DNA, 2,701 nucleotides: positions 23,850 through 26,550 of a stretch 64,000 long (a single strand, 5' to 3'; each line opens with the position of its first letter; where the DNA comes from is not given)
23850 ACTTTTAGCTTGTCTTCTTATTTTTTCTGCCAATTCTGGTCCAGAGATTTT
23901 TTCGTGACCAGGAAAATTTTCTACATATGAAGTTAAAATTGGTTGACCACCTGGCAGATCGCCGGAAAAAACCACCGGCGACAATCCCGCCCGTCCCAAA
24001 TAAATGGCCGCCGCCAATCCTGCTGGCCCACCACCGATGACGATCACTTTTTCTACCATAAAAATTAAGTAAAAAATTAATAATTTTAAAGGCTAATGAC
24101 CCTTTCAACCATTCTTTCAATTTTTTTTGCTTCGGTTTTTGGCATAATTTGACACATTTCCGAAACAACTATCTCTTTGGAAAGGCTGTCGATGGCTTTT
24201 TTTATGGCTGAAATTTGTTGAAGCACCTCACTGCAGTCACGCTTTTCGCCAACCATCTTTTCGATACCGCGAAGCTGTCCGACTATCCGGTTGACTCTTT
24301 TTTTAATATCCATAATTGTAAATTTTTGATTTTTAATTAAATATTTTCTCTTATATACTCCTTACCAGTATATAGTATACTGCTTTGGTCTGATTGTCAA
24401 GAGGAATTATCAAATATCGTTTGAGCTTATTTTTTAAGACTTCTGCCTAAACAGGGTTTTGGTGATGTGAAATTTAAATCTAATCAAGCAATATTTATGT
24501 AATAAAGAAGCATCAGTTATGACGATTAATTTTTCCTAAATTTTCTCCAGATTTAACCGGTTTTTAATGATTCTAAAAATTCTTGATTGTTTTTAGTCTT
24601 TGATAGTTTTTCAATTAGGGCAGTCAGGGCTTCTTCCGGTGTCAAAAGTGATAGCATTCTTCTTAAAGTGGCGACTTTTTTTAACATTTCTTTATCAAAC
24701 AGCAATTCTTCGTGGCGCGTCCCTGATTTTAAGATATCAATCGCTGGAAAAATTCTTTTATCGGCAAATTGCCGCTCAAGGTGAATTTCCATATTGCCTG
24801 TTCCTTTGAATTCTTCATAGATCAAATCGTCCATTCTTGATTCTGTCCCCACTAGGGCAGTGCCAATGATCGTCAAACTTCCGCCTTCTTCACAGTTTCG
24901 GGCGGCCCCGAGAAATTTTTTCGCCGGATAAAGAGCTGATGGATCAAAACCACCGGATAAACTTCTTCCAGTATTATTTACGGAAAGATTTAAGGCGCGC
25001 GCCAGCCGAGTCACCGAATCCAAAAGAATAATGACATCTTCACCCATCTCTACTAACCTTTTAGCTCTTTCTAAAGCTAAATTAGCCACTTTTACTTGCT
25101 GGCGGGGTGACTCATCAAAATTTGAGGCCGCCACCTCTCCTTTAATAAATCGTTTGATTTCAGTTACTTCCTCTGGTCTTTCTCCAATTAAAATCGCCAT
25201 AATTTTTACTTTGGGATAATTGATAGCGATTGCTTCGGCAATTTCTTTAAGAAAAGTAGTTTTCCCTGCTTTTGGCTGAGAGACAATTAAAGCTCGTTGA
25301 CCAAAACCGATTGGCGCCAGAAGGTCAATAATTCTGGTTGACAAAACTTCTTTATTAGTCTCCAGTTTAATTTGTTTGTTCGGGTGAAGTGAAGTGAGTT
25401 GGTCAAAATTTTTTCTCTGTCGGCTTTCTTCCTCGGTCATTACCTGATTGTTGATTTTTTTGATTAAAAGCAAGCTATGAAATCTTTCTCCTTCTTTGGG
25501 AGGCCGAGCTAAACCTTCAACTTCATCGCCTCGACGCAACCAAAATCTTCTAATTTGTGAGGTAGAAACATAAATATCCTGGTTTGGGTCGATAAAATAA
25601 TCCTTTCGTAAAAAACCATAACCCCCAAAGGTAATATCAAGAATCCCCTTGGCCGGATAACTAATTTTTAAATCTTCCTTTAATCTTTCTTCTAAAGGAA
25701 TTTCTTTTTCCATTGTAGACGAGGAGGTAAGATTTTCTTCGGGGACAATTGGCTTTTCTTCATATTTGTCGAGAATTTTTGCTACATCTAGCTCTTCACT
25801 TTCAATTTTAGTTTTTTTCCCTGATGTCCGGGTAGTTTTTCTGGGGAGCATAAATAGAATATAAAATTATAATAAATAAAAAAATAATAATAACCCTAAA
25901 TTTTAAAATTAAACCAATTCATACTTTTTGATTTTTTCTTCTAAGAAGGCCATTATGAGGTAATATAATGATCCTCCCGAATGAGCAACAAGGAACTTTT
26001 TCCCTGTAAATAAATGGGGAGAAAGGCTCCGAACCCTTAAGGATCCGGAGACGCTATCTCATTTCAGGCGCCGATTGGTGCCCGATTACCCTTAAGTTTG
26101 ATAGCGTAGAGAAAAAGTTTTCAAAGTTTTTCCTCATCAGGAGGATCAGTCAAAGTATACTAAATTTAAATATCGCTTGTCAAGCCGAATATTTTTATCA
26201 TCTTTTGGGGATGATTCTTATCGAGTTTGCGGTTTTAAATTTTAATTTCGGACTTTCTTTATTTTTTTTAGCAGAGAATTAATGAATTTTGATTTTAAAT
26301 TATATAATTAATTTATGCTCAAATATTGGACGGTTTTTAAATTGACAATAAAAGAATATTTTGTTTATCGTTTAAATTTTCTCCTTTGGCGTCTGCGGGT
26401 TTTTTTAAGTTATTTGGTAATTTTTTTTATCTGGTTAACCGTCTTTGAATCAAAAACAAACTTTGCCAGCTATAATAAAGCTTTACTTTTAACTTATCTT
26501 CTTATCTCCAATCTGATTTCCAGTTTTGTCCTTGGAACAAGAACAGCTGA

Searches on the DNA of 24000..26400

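Call 87: search_rna_families(source=window, start=24000, end=26400, threshold=evalue, max_evalue=1)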
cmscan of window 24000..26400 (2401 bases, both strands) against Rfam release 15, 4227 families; matches with E-value up to 1: 0.
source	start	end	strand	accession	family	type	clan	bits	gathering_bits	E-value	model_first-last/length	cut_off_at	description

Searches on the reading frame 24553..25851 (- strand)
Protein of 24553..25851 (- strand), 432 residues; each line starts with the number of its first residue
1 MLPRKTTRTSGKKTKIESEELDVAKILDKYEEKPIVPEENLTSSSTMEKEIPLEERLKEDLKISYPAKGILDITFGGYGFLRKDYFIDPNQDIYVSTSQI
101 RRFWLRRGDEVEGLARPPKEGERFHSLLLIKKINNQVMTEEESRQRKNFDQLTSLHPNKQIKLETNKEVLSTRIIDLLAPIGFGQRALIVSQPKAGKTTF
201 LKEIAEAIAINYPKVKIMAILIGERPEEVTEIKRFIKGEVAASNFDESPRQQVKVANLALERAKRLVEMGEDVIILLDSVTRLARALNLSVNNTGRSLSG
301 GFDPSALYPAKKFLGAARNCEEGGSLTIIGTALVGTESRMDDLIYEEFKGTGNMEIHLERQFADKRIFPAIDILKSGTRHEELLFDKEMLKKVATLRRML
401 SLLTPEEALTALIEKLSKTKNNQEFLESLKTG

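Call 93: search_protein_families(library=pfam, proteins=[window:24553-25851:-], max_evalue=0.001)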
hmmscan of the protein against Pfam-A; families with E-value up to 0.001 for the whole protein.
window:24553-25851:- (432 aa): 2 families
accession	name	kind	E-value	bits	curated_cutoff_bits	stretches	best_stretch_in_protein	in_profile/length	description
PF00006.31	ATP-synt_ab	-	4.2e-29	102.2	29.5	1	172-376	2-211/213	ATP synthase alpha/beta family, nucleotide-binding domain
PF07497.18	Rho_RNA_bind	-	2e-24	85.6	27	1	68-136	2-70/73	Rho termination factor, RNA-binding domain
